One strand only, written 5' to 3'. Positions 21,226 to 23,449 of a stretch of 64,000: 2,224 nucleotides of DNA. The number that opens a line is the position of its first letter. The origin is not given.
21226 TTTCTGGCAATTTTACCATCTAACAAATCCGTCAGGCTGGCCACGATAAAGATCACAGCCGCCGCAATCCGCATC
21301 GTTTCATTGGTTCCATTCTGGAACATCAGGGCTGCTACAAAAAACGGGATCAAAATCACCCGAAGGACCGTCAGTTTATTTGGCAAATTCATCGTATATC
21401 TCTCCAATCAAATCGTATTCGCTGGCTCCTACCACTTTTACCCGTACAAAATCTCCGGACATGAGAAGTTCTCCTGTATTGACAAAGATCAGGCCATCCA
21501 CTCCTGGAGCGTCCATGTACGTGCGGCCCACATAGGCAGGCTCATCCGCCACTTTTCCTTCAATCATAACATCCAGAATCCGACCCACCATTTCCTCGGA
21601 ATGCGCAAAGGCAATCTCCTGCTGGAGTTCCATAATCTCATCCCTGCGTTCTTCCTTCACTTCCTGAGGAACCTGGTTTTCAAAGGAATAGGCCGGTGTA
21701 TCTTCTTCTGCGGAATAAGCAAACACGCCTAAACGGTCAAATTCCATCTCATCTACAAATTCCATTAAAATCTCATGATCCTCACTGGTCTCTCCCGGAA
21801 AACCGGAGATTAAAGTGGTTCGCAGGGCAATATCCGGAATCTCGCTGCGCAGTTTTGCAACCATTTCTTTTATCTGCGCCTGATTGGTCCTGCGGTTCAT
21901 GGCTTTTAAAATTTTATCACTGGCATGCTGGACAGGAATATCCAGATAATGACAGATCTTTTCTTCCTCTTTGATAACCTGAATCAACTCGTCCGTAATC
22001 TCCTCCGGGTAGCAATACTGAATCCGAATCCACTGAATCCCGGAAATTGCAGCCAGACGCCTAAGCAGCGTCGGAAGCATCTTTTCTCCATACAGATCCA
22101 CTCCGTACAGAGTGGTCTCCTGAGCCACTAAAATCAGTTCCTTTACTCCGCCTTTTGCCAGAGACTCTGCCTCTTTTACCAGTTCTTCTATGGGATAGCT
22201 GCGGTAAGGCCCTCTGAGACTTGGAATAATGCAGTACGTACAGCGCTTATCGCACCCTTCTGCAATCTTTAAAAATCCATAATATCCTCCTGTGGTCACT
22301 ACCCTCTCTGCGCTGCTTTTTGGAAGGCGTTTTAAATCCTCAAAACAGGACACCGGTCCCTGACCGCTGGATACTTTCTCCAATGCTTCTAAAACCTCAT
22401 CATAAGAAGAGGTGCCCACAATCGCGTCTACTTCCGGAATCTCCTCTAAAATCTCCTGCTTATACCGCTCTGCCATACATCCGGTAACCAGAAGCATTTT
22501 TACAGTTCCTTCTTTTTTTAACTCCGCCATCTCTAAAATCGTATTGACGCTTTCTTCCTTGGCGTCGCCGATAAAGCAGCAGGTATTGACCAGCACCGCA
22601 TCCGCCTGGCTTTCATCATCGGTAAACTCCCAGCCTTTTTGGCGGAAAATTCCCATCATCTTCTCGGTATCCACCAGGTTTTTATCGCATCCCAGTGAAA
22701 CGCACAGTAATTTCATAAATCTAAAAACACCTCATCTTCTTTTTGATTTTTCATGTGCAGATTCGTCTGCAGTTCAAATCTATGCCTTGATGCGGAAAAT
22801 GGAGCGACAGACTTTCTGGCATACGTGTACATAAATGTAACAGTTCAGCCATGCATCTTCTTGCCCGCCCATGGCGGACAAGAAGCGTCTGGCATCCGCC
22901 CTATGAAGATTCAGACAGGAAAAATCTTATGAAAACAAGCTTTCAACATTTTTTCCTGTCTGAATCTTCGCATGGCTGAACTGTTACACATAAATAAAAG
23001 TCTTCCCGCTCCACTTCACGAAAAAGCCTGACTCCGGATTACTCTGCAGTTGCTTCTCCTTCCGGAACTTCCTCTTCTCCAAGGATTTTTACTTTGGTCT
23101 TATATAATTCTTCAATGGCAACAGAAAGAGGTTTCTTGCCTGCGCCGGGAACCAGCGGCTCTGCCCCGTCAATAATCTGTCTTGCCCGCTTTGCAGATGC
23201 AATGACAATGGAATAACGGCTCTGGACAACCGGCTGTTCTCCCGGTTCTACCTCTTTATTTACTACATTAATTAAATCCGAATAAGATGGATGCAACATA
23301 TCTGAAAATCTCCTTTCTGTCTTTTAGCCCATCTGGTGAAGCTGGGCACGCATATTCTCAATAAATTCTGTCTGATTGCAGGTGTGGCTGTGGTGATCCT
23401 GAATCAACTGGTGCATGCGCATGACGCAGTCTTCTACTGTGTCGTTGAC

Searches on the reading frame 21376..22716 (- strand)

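Call 30: search_protein_families(library=pfam, proteins=[window:21376-22716:-], max_evalue=0.00001)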
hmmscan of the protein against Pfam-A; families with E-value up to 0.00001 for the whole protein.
window:21376-22716:- (446 aa): 3 families
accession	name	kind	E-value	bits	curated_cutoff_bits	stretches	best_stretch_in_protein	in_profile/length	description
PF00919.26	UPF0004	-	4.2e-29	100.9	27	1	3-101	2-98/98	Uncharacterized protein family UPF0004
PF04055.27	Radical_SAM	-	4.7e-29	102.1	29.5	1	151-320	3-165/166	Radical SAM superfamily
PF18693.7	TRAM_2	-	2.2e-20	73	27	1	377-440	1-62/63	TRAM domain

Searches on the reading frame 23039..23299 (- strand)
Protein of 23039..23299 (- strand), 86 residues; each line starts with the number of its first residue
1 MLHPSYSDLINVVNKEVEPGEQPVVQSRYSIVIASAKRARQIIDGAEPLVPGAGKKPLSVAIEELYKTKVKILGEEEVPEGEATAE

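Call 30: search_protein_families(library=pfam, proteins=[window:23039-23299:-], max_evalue=0.00001)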
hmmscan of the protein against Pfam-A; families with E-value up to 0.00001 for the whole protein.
window:23039-23299:- (86 aa): 1 family
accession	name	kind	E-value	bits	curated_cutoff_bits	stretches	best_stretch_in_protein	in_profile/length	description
PF01192.27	RNA_pol_Rpb6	-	2.9e-15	56.4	26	1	25-72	6-53/53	RNA polymerase Rpb6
